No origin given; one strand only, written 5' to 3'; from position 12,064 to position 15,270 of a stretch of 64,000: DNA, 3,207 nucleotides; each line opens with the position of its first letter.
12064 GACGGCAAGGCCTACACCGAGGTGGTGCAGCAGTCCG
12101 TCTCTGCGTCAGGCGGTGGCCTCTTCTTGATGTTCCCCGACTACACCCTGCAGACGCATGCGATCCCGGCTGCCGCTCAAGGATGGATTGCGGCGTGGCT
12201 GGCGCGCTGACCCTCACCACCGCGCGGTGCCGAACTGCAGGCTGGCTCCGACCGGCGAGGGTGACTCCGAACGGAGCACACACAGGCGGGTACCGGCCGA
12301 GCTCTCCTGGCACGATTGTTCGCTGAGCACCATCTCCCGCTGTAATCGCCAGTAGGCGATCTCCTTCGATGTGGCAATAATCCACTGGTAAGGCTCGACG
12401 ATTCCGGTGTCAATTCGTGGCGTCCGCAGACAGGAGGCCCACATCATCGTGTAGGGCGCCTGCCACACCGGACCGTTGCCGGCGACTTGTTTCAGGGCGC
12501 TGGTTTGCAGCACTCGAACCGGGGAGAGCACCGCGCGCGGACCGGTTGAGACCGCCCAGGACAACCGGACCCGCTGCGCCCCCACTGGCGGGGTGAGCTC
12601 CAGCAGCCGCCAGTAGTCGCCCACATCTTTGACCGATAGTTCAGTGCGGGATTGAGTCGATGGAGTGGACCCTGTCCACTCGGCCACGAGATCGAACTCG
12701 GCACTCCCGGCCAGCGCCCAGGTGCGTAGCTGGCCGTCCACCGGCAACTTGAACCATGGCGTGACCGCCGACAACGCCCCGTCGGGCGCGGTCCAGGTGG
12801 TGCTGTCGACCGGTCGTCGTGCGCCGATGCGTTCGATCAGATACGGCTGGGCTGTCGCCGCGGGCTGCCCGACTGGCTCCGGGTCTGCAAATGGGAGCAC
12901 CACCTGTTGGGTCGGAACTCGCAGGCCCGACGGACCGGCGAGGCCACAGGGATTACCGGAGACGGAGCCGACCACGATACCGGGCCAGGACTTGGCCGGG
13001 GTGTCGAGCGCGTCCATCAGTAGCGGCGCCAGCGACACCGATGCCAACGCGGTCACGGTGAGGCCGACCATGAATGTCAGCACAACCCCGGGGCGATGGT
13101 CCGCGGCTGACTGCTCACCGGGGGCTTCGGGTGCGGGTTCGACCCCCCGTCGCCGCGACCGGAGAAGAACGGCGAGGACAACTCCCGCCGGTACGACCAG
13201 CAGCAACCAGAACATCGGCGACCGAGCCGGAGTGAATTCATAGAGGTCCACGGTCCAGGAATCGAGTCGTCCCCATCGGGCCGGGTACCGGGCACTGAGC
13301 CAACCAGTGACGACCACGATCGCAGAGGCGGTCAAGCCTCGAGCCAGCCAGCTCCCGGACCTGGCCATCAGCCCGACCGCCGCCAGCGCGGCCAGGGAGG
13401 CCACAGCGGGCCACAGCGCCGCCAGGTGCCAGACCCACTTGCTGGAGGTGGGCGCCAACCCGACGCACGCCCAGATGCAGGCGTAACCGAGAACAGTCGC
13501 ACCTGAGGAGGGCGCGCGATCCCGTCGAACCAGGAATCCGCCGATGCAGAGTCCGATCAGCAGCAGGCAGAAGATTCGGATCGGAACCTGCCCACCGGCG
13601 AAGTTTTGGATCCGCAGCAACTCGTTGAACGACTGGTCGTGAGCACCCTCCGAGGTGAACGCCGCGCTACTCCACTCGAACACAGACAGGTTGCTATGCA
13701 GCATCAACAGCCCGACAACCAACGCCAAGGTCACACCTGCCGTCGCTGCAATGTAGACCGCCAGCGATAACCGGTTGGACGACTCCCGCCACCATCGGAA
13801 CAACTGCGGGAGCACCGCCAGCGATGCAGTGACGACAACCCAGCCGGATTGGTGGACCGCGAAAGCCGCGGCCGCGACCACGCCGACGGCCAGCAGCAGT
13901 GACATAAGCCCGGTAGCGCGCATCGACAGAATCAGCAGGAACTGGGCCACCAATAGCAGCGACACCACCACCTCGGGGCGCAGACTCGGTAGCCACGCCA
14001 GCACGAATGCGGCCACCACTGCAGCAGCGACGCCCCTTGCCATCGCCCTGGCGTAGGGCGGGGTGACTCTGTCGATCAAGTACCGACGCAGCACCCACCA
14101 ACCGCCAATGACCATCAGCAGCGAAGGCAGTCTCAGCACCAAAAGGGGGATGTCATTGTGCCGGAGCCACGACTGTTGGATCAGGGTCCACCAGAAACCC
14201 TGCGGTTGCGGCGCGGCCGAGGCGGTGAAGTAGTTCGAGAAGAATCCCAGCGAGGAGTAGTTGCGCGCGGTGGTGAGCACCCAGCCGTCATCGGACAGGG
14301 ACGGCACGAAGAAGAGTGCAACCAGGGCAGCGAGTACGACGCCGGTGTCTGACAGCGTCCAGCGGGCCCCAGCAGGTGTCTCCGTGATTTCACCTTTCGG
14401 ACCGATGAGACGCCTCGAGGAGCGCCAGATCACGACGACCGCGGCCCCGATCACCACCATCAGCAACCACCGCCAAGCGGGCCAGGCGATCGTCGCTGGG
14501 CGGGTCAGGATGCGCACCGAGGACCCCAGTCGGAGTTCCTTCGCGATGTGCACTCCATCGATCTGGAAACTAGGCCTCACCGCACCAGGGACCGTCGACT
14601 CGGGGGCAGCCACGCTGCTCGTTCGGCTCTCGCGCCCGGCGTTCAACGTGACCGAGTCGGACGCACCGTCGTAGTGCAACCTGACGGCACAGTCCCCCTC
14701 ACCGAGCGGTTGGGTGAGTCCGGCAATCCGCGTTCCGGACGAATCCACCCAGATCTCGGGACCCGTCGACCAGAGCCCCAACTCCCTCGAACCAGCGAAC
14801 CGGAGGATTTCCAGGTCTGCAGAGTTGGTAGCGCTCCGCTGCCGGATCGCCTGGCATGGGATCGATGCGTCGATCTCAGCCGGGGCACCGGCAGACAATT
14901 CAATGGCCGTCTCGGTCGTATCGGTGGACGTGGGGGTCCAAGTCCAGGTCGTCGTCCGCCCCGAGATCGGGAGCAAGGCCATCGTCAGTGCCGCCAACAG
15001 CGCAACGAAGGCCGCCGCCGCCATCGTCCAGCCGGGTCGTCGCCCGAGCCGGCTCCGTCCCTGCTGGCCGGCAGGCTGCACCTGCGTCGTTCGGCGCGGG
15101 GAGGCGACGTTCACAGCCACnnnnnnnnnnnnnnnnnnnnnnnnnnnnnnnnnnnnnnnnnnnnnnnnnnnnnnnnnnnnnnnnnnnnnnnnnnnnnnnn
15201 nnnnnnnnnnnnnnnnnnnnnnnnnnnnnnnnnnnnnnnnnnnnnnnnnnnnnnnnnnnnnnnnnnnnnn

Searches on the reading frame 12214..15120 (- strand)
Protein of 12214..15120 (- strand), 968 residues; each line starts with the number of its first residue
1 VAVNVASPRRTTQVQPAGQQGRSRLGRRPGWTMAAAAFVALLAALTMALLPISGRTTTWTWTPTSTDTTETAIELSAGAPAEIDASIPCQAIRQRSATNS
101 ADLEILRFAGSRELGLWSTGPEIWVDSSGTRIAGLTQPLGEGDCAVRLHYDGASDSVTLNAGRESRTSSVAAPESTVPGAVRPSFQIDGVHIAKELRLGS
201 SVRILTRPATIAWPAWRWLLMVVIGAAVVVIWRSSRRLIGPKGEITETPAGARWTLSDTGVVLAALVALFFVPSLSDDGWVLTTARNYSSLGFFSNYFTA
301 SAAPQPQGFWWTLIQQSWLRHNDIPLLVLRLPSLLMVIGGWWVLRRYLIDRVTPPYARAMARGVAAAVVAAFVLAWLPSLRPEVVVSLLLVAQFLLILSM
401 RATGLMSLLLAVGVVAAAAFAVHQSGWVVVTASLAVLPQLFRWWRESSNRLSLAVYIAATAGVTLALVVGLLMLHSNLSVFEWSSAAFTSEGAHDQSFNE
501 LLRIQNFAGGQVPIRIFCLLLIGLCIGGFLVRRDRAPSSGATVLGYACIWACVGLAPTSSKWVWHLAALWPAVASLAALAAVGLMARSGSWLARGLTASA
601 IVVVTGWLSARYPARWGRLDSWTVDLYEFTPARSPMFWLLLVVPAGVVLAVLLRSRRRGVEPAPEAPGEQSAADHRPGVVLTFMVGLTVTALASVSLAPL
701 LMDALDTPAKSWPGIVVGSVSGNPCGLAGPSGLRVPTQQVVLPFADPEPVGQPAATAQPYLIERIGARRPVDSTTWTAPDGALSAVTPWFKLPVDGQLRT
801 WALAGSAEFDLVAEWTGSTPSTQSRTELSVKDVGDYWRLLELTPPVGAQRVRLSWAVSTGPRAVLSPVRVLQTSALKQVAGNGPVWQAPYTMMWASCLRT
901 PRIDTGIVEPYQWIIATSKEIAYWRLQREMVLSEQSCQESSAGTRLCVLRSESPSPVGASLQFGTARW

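Call 4: search_protein_families(library=pfam, proteins=[window:12214-15120:-], max_evalue=0.01)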
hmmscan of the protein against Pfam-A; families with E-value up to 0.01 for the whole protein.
window:12214-15120:- (968 aa): 1 family
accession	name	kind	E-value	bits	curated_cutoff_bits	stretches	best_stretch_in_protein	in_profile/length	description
PF04602.18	Arabinose_trans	-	3e-21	76.3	25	1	221-647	14-447/459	Mycobacterial cell wall arabinan synthesis protein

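Call 5: search_protein_families(library=ncbifam, proteins=[window:12214-15120:-], max_evalue=0.01)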
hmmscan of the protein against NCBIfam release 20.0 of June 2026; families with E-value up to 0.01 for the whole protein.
window:12214-15120:- (968 aa): 1 family
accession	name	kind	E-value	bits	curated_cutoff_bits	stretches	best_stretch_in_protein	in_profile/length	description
NF037968.1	SemiSWEET_2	subfamily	0.0001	22.3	80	1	431-473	7-50/76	SemiSWEET transporter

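Call 64: search_solved_structures(query=window:12214-15120:-, max_evalue=0.01)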
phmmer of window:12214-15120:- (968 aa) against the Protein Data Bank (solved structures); distinct sequences matched with E-value up to 0.01: 7.
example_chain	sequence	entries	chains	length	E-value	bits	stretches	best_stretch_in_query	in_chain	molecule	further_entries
7bvh_A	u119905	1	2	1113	1.9e-11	45.8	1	206-734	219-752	Integral membrane indolylacetylinositol arabinosyltransferase EmbC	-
7bve_A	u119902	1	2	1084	2e-11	45.7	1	206-734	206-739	Integral membrane indolylacetylinositol arabinosyltransferase EmbC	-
7bvc_A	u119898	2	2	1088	2e-11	45.7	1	37-690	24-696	Integral membrane indolylacetylinositol arabinosyltransferase EmbA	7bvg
7bvf_B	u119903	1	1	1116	7.8e-10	40.5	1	215-593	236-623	Probable arabinosyltransferase B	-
7bwr_A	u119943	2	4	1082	5.5e-08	34.3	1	29-582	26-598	Integral membrane indolylacetylinositol arabinosyltransferase EmbB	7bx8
6x0o_A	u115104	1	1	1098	5.7e-08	34.3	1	29-582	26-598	Integral membrane indolylacetylinositol arabinosyltransferase EmbB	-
7bvc_B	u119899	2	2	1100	5.7e-08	34.3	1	29-582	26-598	Integral membrane indolylacetylinositol arabinosyltransferase EmbB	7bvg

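Call 85: search_solved_structures(query=window:12214-15120:-, max_evalue=1e-10, show_alignments=1)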
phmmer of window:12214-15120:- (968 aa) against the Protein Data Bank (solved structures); distinct sequences matched with E-value up to 1e-10: 3.
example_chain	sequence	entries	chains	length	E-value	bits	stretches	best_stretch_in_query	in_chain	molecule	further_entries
7bvh_A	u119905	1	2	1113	1.9e-11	45.8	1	206-734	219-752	Integral membrane indolylacetylinositol arabinosyltransferase EmbC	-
7bve_A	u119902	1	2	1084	2e-11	45.7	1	206-734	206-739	Integral membrane indolylacetylinositol arabinosyltransferase EmbC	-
7bvc_A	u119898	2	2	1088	2e-11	45.7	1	37-690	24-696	Integral membrane indolylacetylinositol arabinosyltransferase EmbA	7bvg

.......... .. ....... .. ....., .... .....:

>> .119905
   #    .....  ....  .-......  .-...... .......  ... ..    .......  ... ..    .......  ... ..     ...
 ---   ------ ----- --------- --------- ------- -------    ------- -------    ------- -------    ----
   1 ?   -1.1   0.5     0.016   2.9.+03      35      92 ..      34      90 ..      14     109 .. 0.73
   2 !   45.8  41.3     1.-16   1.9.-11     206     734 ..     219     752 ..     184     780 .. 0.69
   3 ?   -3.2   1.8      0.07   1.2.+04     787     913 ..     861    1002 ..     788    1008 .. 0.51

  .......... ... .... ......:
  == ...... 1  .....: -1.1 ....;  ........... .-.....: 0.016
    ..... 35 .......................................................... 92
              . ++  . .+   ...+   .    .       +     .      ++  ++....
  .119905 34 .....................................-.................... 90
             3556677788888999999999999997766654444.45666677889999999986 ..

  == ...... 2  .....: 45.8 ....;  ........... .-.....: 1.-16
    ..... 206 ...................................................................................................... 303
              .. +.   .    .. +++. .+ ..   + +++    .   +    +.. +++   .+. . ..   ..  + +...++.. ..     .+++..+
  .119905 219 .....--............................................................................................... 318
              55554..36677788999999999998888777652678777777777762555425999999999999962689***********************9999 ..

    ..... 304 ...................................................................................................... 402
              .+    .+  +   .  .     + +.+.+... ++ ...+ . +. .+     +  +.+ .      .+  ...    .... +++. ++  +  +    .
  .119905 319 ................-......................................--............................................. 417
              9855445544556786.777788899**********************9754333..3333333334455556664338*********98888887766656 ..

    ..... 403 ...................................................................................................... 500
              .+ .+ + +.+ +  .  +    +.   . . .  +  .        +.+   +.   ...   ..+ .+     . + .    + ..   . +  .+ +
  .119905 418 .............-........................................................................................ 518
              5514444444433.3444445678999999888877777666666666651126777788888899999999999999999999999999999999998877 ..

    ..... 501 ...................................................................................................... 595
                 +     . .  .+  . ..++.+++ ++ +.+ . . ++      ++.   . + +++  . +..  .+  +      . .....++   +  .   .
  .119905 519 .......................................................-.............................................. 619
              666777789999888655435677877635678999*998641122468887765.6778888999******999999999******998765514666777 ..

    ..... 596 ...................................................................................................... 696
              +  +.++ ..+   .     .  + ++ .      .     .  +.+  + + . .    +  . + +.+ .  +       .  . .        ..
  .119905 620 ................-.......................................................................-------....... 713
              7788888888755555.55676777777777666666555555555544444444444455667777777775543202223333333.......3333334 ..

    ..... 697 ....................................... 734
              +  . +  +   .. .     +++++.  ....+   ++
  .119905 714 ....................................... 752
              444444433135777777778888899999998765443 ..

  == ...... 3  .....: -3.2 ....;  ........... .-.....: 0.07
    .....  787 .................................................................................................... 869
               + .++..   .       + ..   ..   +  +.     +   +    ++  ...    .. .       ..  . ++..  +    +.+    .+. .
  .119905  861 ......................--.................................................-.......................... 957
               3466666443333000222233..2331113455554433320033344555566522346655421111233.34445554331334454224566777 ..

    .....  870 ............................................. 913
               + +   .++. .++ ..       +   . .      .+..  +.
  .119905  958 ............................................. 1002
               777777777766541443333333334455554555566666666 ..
